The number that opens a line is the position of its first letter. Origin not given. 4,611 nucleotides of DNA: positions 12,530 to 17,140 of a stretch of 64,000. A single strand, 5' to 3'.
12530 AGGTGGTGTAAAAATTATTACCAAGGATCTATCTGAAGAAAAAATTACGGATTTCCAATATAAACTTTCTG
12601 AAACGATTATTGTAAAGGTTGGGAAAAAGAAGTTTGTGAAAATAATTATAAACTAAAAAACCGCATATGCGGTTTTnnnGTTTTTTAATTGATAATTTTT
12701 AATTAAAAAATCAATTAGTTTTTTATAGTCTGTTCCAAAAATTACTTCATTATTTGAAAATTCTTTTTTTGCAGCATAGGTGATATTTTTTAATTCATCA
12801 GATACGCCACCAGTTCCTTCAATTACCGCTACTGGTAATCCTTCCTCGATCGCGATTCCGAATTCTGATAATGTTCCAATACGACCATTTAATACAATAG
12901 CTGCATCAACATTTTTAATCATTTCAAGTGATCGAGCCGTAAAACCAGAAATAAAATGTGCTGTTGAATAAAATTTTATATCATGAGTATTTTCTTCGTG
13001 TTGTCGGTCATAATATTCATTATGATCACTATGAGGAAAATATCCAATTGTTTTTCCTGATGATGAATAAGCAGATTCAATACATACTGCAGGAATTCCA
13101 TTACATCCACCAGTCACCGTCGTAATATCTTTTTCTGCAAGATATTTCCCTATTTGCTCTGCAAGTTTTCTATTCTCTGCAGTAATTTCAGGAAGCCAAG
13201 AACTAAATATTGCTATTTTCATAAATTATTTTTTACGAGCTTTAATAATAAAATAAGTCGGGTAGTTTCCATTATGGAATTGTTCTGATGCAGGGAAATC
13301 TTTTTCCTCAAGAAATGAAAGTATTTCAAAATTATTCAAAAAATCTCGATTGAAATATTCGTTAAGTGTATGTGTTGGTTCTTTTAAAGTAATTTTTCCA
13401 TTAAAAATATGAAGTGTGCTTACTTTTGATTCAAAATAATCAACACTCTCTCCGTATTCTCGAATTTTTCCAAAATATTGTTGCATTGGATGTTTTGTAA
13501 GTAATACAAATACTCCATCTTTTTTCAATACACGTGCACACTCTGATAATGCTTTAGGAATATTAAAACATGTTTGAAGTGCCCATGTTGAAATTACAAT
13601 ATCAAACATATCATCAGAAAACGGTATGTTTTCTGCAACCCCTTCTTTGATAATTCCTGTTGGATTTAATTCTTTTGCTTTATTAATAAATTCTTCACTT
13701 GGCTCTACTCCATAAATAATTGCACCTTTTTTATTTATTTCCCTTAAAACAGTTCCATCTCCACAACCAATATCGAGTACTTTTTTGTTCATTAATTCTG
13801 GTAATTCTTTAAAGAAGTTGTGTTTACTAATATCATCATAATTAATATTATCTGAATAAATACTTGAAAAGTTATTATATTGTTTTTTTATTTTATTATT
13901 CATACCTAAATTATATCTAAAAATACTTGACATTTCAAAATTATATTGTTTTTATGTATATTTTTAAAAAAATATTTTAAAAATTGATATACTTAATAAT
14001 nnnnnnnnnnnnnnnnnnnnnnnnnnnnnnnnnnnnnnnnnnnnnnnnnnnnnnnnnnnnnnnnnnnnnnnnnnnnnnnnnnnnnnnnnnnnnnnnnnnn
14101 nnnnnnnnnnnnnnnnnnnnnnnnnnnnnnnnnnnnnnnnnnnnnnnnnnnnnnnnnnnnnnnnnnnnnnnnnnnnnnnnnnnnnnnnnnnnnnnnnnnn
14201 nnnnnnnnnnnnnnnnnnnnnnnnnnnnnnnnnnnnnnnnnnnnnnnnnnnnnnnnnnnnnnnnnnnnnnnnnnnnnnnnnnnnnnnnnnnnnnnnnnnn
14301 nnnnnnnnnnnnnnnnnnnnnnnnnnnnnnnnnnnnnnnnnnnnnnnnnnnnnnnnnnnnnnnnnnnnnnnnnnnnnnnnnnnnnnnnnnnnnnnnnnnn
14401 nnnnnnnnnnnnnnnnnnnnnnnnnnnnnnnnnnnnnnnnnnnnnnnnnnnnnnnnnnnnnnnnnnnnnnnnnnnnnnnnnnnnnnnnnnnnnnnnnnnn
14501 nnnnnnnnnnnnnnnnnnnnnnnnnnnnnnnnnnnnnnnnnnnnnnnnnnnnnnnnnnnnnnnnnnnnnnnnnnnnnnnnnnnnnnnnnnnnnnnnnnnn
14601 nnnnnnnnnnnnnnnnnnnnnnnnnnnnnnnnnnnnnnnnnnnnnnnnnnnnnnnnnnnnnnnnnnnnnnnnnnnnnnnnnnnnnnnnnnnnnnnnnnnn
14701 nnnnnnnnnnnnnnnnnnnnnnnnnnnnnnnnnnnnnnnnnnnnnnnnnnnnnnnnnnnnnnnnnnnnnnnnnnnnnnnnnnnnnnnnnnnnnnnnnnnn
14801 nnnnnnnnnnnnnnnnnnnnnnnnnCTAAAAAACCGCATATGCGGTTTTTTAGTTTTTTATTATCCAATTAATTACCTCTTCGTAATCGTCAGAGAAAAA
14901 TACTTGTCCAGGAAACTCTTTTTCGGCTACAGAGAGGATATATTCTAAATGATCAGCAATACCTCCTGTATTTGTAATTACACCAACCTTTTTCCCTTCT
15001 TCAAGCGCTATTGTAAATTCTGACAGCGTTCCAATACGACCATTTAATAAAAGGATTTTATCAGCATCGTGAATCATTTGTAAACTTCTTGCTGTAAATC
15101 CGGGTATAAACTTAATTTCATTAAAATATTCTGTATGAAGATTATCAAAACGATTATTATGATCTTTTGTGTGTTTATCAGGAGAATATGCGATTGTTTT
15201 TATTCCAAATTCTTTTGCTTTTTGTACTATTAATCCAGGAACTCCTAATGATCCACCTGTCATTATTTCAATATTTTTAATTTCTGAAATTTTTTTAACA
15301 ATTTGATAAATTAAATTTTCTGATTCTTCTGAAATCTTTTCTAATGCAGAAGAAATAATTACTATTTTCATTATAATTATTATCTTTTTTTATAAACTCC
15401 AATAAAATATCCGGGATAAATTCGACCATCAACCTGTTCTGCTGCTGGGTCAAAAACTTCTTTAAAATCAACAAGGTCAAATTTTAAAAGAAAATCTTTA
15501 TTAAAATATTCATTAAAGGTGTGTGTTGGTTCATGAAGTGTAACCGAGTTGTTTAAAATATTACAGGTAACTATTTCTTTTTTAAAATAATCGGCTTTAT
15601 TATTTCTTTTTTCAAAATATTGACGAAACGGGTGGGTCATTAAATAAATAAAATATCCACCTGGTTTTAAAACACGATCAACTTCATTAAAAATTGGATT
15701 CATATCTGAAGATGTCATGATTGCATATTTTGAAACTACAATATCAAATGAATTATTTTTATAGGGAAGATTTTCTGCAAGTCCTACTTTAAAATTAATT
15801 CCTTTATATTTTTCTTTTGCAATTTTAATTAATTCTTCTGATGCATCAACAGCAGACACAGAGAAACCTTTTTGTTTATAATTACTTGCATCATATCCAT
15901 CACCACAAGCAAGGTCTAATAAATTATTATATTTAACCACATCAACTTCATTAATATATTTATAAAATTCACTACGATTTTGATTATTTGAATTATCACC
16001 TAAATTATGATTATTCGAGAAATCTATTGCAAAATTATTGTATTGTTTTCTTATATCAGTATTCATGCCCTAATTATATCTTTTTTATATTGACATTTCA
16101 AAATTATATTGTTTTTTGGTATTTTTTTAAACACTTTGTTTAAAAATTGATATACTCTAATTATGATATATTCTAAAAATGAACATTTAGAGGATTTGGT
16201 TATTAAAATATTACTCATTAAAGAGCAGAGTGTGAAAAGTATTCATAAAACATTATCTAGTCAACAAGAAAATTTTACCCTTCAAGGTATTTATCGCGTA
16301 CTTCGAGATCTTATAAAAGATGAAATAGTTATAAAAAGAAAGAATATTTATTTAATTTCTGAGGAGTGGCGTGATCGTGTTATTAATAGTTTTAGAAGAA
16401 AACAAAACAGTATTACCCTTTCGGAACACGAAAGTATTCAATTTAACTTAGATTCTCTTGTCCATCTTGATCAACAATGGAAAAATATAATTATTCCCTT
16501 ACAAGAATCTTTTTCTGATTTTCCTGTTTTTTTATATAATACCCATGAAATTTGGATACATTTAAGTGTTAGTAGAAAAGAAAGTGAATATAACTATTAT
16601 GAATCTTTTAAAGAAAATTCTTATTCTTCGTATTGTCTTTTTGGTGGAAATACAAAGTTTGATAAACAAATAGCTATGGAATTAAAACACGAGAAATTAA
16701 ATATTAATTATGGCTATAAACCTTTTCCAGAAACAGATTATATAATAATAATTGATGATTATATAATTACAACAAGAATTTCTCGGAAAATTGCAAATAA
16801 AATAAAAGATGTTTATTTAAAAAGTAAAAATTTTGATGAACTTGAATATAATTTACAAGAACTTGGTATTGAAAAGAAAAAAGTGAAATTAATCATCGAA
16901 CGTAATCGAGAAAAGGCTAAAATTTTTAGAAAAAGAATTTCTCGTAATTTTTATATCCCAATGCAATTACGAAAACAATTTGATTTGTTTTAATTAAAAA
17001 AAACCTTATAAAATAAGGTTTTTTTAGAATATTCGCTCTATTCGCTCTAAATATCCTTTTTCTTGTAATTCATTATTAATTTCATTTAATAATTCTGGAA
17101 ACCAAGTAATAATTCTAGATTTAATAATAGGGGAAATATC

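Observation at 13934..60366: Four-member family of wHTH regulators, each divergently paired with a different cargo through a similar operator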

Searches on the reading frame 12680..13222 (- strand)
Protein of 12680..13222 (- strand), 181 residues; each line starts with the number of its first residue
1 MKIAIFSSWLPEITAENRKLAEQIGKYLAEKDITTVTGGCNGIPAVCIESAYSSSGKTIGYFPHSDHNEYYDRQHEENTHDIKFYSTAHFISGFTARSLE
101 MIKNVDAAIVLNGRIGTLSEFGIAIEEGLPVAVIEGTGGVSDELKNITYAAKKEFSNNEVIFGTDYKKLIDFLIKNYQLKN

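Call 5: search_protein_families(library=pfam, proteins=[window:12680-13222:-], max_evalue=1)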
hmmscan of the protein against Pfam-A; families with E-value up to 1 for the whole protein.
window:12680-13222:- (181 aa): 7 families
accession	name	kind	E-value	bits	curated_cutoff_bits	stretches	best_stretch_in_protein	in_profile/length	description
PF18306.6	LDcluster4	-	2.7e-22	79.5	26.3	1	14-153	14-135/151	SLOG cluster4 family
PF02481.21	DNA_processg_A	-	4.6e-07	29.7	29.6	1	13-83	55-124/212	DNA recombination-mediator protein A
PF18163.6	LD_cluster2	-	0.0011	19.1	25.3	1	85-173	130-228/264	SLOG cluster2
PF18171.6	LSDAT_prok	-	0.0016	18.1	25.4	1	106-150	125-170/195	SLOG in TRPM, prokaryote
PF03641.19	Lysine_decarbox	-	0.0032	18.1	27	1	49-121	6-69/131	Possible lysine decarboxylase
PF18185.7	STALD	-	0.008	16.1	24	1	116-158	137-180/211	Sir2- and TIR-associating SLOG family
PF18139.7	LSDAT_euk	-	0.08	12.8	25.7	1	108-155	182-231/266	SLOG in TRPM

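Call 48: search_solved_structures(query=window:12680-13222:-, max_evalue=0.01)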
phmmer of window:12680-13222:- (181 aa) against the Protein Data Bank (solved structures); distinct sequences matched with E-value up to 0.01: 5.
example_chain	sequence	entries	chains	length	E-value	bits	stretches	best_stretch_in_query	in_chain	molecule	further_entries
1rcu_A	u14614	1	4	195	3e-08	37.1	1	15-151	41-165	conserved hypothetical protein VT76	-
5zbj_A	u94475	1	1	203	1.1e-05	28.8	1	4-121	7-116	Putative cytokinin riboside 5'-monophosphate phosphoribohydrolase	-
5zbk_A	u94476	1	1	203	3.9e-05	27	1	4-119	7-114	Putative cytokinin riboside 5'-monophosphate phosphoribohydrolase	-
3qua_A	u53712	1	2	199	0.0039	20.5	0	17-124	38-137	Putative uncharacterized protein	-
6y01_AAA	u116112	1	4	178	0.0098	19.1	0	14-136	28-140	p450 cytochrome, putative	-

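Call 68: search_protein_families(library=ncbifam, proteins=[window:12680-13222:-], max_evalue=0.01)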
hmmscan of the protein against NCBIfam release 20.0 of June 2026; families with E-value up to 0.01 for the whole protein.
window:12680-13222:- (181 aa): 5 families
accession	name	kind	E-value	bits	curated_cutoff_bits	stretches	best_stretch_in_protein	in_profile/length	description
TIGR00725.1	TIGR00725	hypoth_equivalog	1.4e-15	57.1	106.9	1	12-167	11-152/159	TIGR00725 family protein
TIGR00730.1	TIGR00730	subfamily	1.8e-08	34.4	96.35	1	3-121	3-113/178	TIGR00730 family Rossman fold protein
NF058542.1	CtkRMPhLog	equivalog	1.7e-05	24.9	300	1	15-125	15-117/177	cytokinin riboside 5'-monophosphate phosphoribohydrolase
TIGR00732.1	dprA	equivalog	0.00011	21.5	191.15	1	13-83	55-124/220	DNA-processing protein DprA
NF008007.0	PRK10736.1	equivalog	0.0039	16.4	495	1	21-99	126-202/374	DNA-protecting protein DprA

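Call 81: search_protein_families(library=padloc, proteins=[window:12680-13222:-], max_evalue=0.001)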
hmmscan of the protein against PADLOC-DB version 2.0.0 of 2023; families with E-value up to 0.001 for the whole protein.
window:12680-13222:- (181 aa): 3 families
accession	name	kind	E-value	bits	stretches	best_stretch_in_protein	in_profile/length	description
PDLC03927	PsyrA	-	6.4e-05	20.2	1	14-76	143-205/398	-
PDLC03961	ShosA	-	8.9e-05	19.9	1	13-68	126-181/303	-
PDLC00407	ThsA1|ThsA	-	0.00092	15.9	0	16-169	299-454/478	STALD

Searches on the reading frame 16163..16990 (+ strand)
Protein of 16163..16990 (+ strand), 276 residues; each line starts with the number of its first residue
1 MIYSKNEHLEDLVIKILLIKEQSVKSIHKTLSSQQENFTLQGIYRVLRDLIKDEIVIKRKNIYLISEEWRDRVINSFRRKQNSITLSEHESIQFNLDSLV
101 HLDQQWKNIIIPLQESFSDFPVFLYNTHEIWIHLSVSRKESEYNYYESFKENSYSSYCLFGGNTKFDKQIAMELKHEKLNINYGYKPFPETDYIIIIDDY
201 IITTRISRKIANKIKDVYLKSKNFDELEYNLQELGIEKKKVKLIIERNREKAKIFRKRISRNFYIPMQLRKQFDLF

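Call 5: search_protein_families(library=pfam, proteins=[window:16163-16990:+], max_evalue=1)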
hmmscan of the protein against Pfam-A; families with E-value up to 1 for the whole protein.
window:16163-16990:+ (276 aa): 1 family
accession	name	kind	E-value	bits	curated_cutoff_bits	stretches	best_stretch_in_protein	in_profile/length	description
PF15175.11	SPATA24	-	0.13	12.5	27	0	209-253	29-73/182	Spermatogenesis-associated protein 24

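Call 68: search_protein_families(library=ncbifam, proteins=[window:16163-16990:+], max_evalue=0.01)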
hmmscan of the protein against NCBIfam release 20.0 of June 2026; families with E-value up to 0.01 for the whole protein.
window:16163-16990:+ (276 aa): 0 families

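Call 81: search_protein_families(library=padloc, proteins=[window:16163-16990:+], max_evalue=0.001)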
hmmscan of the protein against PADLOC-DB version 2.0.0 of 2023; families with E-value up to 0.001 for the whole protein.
window:16163-16990:+ (276 aa): 0 families
